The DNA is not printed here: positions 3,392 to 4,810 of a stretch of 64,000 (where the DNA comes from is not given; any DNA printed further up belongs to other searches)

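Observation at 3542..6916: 1124-aa secreted protein with a zinc-phospholipase-C / P1-nuclease-like head, a Pro-rich stalk and beta-helix repeats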

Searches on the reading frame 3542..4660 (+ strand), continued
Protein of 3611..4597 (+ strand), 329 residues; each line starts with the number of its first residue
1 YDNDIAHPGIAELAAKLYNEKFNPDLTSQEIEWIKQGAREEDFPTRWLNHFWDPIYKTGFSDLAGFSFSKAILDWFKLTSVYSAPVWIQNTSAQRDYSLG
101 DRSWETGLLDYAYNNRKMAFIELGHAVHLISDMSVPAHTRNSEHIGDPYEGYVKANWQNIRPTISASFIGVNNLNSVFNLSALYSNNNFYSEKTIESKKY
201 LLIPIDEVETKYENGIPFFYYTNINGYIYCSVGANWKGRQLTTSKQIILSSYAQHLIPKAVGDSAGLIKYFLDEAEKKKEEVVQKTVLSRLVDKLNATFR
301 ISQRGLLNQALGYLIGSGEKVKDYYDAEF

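Call 52: find_related_loci(query=A4, collection=genome_contigs, flank=6000)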
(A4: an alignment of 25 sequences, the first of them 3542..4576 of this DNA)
Query A4 (345 aa) in genome_contigs; peptide patterns used: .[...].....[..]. (x = any residue, [..] = any of these).
370 stretches matched a pattern; 337 encode a relative of the query (tblastn E <= 1e-3); the best 80 are kept; 80 distinct loci.
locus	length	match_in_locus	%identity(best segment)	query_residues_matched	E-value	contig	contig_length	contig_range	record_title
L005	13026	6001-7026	49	12-343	1e-98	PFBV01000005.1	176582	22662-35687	MAG: Candidatus Magasanikbacteria bacterium CG10_big_fil_rev_8_21_14_0_10_36_32 CG10_8_21_14_0.10_scaffold_95_c, whole g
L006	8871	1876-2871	45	2-345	2e-80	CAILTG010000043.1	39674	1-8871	MAG: Candidatus Magasanikbacteria bacterium isolate MJ-time_bin-2094 genome assembly, contig: bin-2094:043/101, whole ge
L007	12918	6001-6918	47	1-305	7e-80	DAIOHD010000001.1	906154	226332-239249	MAG TPA_asm: Candidatus Magasanikbacteria bacterium isolate CTOTU29494 NODE_1_length_906154_cov_15.402158, whole genome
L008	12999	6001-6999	42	5-344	2e-74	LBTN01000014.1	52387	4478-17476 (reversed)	MAG: Candidatus Magasanikbacteria bacterium GW2011_GWA2_37_8 US58_C0014, whole genome shotgun sequence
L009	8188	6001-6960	39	1-344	7e-73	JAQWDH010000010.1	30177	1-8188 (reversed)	MAG: Patescibacteria group bacterium isolate STF2_47 NODE_3335_length_30177_cov_8.794143_Sandtown_F2, whole genome shotg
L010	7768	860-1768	40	22-344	3e-72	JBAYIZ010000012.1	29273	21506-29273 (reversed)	MAG: Candidatus Magasanikiibacteriota bacterium isolate SO_2016_GW1_43 scaffold02840_OW334_2016, whole genome shotgun se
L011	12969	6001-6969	40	6-344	6e-72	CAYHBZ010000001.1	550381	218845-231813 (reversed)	MAG TPA_asm: uncultured Gammaproteobacteria bacterium isolate ERP119702_co3_79 genome assembly, contig: NODE_1_length_55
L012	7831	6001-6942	40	22-344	7e-70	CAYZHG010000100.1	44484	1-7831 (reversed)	MAG TPA_asm: uncultured Gammaproteobacteria bacterium isolate binchicken_co169_185 genome assembly, contig: k99_689414,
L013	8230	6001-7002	41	4-344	5e-70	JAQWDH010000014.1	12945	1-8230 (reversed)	MAG: Patescibacteria group bacterium isolate STF2_47 NODE_13667_length_12945_cov_8.697613_Sandtown_F2, whole genome shot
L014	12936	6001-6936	40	22-344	1e-69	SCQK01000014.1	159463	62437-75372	MAG: Patescibacteria group bacterium isolate DP16D_bin.9 DP16D_bin.9-114292, whole genome shotgun sequence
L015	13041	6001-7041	39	6-344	2e-69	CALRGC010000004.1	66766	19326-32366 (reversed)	MAG: Candidatus Magasanikbacteria bacterium isolate Ike-150m-44 genome assembly, contig: Ike-150-c138, whole genome shot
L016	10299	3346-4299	40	5-341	9e-69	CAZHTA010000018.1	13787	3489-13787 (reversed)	MAG TPA_asm: uncultured Gammaproteobacteria bacterium isolate SRP272421_co2_50 genome assembly, contig: NODE_14840_lengt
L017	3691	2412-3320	39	22-344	1e-68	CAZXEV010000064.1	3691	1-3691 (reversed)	MAG TPA_asm: uncultured Gammaproteobacteria bacterium isolate SRP286056_co3_44 genome assembly, contig: NODE_40772_lengt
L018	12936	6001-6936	43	1-301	3e-68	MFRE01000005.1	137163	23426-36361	MAG: Candidatus Magasanikbacteria bacterium RIFOXYD2_FULL_41_14 rifoxyd2_full_scaffold_130, whole genome shotgun sequenc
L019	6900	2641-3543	44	6-303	4e-68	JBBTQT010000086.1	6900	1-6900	MAG: Patescibacteria group bacterium isolate H41-bin209_1 H41_bin209_1_000000000086, whole genome shotgun sequence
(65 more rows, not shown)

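Call 54: predict_structure(alignment_id=A5)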
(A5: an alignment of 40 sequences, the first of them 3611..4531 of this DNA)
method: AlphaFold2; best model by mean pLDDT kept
length: 307 residues; sequences in the alignment: 40
mean_pLDDT: 90.8   pTM: 0.90
mean pLDDT of the five models: 90.8, 90.3, 90.0, 89.5, 89.4
residues with pLDDT >= 90: 221; 70-90: 66; 50-70: 18; < 50: 2
segments of 3 or more residues with pLDDT < 50: none
pLDDT, mean of each block of 10 residues (from residue 1): 78 98 96 97 92 92 61 80 95 92 98 98 98 94 81 95 97 97 94 87 87 91 91 75 93 96 98 98 94 90 73
secondary structure, 60 per line:
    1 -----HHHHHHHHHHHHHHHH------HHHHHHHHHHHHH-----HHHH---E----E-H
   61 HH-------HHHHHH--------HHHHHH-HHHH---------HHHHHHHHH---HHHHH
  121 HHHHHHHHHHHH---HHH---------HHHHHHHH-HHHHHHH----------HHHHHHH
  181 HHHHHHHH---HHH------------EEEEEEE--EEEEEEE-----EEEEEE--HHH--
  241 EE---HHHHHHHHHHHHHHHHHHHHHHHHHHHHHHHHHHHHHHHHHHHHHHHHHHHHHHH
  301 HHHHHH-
elements in order: H6-21 H28-40 H46-49 H70-75 H84-89 H91-94 H104-112 H116-132 H148-155 H157-163 H174-188 E207-213 E216-222 E228-233 H246-306

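Call 62: search_solved_structures(query=A4, max_evalue=10, show_alignments=2)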
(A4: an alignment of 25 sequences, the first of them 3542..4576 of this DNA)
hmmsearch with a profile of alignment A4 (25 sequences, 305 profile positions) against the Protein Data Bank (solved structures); distinct sequences matched with E-value up to 10: 16.
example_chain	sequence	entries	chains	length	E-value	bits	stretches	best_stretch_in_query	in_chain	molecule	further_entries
1p5x_A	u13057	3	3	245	1.1e-05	28.3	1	75-173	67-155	Phospholipase C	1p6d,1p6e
2ffz_A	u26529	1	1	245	1.3e-05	28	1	75-173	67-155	Phospholipase C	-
1ah7_A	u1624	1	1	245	1.3e-05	28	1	75-173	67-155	PHOSPHOLIPASE C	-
2huc_A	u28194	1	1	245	1.3e-05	28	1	75-173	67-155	Phospholipase C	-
2fgn_A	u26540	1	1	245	1.4e-05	28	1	75-173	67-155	Phospholipase C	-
8cqm_A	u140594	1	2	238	5.7e-05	25.9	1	110-200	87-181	Phospholipase C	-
7unh_A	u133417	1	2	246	0.0066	19.1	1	102-140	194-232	SP2 designed chlorophyll dimer protein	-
7uni_A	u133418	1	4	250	0.0071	19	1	102-140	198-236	SP2-ZnPPaM designed chlorophyll dimer protein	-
6izb_A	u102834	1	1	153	0.19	14.3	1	151-213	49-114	Translationally-controlled tumor protein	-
5o9k_A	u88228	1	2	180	0.22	14.1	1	151-213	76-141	Translationally-controlled tumor protein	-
6ize_A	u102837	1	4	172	0.26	13.9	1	151-213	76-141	Translationally-controlled tumor protein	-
1yz1_A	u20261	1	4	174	0.26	13.9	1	151-213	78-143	Translationally controlled tumor protein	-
2hr9_A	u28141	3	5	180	0.27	13.8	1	151-213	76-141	Translationally-controlled tumor protein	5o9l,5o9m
3ebm_A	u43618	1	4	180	0.28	13.8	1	151-213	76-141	Translationally-controlled tumor protein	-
4v7o_A5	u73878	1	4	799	0.43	13.2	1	174-224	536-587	Proteasome activator BLM10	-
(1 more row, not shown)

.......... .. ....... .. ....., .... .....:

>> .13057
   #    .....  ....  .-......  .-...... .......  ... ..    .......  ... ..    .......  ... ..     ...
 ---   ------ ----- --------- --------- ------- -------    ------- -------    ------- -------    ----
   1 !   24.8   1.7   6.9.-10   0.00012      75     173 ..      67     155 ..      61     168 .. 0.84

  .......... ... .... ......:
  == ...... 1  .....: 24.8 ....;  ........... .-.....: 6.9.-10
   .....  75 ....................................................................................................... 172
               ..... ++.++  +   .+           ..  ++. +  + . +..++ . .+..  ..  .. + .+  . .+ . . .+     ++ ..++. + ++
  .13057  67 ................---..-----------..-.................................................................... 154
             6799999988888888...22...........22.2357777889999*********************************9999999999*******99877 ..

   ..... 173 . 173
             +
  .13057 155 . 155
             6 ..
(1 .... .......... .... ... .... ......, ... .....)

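Call 69: fold_search(model_id=the predicted structure, library=pdb)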
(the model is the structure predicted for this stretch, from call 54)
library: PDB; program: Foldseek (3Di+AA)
matches with E <= 10: 118; with E <= 0.001: 9
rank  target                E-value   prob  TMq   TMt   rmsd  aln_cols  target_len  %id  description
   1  1olp_D                8.4e-05  1.00  0.49  0.42   7.3       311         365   14  Alpha Toxin from Clostridium Absonum (released 2003-10-23)
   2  1ah7                  1.1e-04  1.00  0.51  0.62   6.6       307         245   13  PHOSPHOLIPASE C FROM BACILLUS CEREUS (released 1997-12-10)
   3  2fgn                  1.6e-04  1.00  0.49  0.61   6.6       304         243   13  Structural Studies Examining the Substrate Specificity Profiles of PC-PLCBc Protein Variants (released 2006-03-28)
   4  2huc                  2.0e-04  1.00  0.50  0.61   6.5       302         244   13  Structural Studies Examining the Substrate Specificity Profiles of PC-PLCBc Protein Variants (released 2006-08-08)
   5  1p5x                  2.0e-04  1.00  0.50  0.62   6.6       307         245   12  STRUCTURE OF THE D55N MUTANT OF PHOSPHOLIPASE C FROM BACILLUS CEREUS (released 2003-09-30)
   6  2ffz                  3.3e-04  1.00  0.50  0.62   6.5       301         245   13  Structural Studies Examining the Substrate Specificity Profiles of PC-PLCBc Protein Variants (released 2006-03-28)
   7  1ca1                  4.7e-04  1.00  0.49  0.41   7.1       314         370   14  ALPHA-TOXIN FROM CLOSTRIDIUM PERFRINGENS (released 1999-05-04)
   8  8cqm_A                6.8e-04  1.00  0.47  0.62   5.8       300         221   18  Broad-range phospholipase C from Listeria monocytogenes (released 2023-10-18)
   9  8cqm_B                7.9e-04  1.00  0.45  0.57   6.7       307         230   17  Broad-range phospholipase C from Listeria monocytogenes (released 2023-10-18)
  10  1olp_A                1.2e-03  1.00  0.50  0.42   7.0       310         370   14  Alpha Toxin from Clostridium Absonum (released 2003-10-23)
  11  2wxu                  1.5e-03  1.00  0.47  0.41   7.3       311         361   12  Clostridium perfringens alpha-toxin strain NCTC8237 mutant T74I (released 2009-11-17)
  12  2wy6_A                4.4e-03  1.00  0.49  0.43   6.6       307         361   12  Clostridium perfringens alpha-toxin strain NCTC8237 mutant T74I (released 2009-11-24)
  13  1kho_A                5.3e-03  1.00  0.48  0.41   7.7       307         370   13  Crystal Structure Analysis of Clostridium perfringens alpha-Toxin Isolated from Avian Strain SWCP (released 2002-06-19)
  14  2wy6_C                5.3e-03  1.00  0.47  0.41   7.5       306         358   13  Clostridium perfringens alpha-toxin strain NCTC8237 mutant T74I (released 2009-11-24)
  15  2wy6_B                5.8e-03  1.00  0.47  0.41   7.5       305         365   13  Clostridium perfringens alpha-toxin strain NCTC8237 mutant T74I (released 2009-11-24)
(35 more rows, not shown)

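Call 70: search_protein_families(library=pfam, proteins=[P0059, P0071, P0068, P0065, P0037, P0070, P0074, P0105], max_evalue=0.01)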
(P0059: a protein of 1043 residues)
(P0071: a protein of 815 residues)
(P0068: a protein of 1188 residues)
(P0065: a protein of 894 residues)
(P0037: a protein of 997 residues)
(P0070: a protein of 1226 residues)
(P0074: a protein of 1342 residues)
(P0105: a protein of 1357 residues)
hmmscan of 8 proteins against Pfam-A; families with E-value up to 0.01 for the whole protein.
P0059 (1043 aa): 1 family
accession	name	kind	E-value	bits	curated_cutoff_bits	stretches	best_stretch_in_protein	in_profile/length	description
PF07495.19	Y_Y_Y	-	2e-05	24.9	26.6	1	481-517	21-54/65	Y_Y_Y domain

P0071 (815 aa): 1 family
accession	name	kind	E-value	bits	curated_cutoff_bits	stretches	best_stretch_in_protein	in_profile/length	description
PF07495.19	Y_Y_Y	-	0.0055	17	26.6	0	583-612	25-54/65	Y_Y_Y domain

P0068 (1188 aa): 1 family
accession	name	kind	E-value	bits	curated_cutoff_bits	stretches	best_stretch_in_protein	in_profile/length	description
PF00932.25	LTD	-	7.5e-07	29.9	34.3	1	583-688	8-106/109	Lamin Tail Domain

P0065 (894 aa): 2 families
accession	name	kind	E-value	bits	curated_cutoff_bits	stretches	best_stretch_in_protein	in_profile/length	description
PF19077.6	Big_13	-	0.0048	17.8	27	0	494-542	53-102/102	Bacterial Ig-like domain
PF13750.12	Big_3_3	-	0.0061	16.7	27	0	509-566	10-66/157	Bacterial Ig-like domain (group 3)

P0037 (997 aa): 2 families
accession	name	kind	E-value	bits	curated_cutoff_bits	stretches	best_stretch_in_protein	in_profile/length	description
PF18998.6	Flg_new_2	-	4.2e-11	43.1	23.6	1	545-611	3-71/73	Divergent InlB B-repeat domain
PF00932.25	LTD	-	3.8e-09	37.3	34.3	1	617-731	5-106/109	Lamin Tail Domain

P0070 (1226 aa): 2 families
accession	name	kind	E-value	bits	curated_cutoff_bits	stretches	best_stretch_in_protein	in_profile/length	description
PF00932.25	LTD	-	1e-10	42.4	34.3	1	607-718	3-106/109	Lamin Tail Domain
PF00882.24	Zn_dep_PLPC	-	0.0056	17.1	26.8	0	62-176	22-118/167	Zinc dependent phospholipase C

P0074 (1342 aa): 2 families
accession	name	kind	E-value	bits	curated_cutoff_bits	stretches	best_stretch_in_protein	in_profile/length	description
PF00565.23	SNase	-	3e-16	60.2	21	1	438-541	2-106/107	Staphylococcal nuclease homologue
PF00932.25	LTD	-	1.9e-15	57.6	34.3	1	722-827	6-106/109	Lamin Tail Domain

P0105 (1357 aa): 2 families
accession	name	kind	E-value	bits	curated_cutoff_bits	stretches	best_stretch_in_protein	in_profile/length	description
PF00932.25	LTD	-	3.4e-13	50.4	34.3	1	742-850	6-106/109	Lamin Tail Domain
PF13229.12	Beta_helix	-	3.3e-06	27.3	25.9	1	1048-1163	2-115/158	Right handed beta helix region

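Call 88: search_protein_families(library=pfam, alignment_id=A7, max_evalue=0.0001)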
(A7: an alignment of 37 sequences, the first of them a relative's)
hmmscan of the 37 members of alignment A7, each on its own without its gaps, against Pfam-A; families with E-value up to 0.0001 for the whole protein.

A. member 1, P0098 (1440 aa): 4 families
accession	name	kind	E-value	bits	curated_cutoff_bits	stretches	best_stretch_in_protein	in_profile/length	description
PF00565.23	SNase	-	1.2e-09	39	21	1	480-597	1-106/107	Staphylococcal nuclease homologue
PF13229.12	Beta_helix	-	2.1e-09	37.6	25.9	1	1203-1320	35-145/158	Right handed beta helix region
PF05048.19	NosD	-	6.2e-09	36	23.6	1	1215-1321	37-135/212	Periplasmic copper-binding protein (NosD)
PF00932.25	LTD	-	2e-07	31.8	34.3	1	898-998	8-105/109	Lamin Tail Domain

B. families by the number of members that match (of 37 scanned): 14 families
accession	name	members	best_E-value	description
PF00932.25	LTD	36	1.9e-24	Lamin Tail Domain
PF13229.12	Beta_helix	17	1.6e-41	Right handed beta helix region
PF00565.23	SNase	9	3.4e-19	Staphylococcal nuclease homologue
PF00882.24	Zn_dep_PLPC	7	2.6e-06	Zinc dependent phospholipase C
PF19077.6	Big_13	6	2.1e-09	Bacterial Ig-like domain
PF05048.19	NosD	5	2.5e-54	Periplasmic copper-binding protein (NosD)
PF00041.27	fn3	5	5.8e-10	Fibronectin type III domain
PF17936.7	Big_6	4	7.3e-09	Bacterial Ig domain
PF07603.17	Lcl_C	1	8.1e-29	Lcl C-terminal domain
PF13385.13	Laminin_G_3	1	1.5e-14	Concanavalin A-like lectin/glucanases superfamily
PF13570.13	Beta-prop_ACSF4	1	6.3e-12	Beta-alanine-activating enzyme, beta-propeller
PF16656.11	Pur_ac_phosph_N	1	3.1e-11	Purple acid Phosphatase, N-terminal domain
PF09136.16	Glucodextran_B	1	3.2e-07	Glucodextranase, domain B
PF13360.13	PQQ_2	1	2.5e-05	Outer membrane protein assembly factor BamB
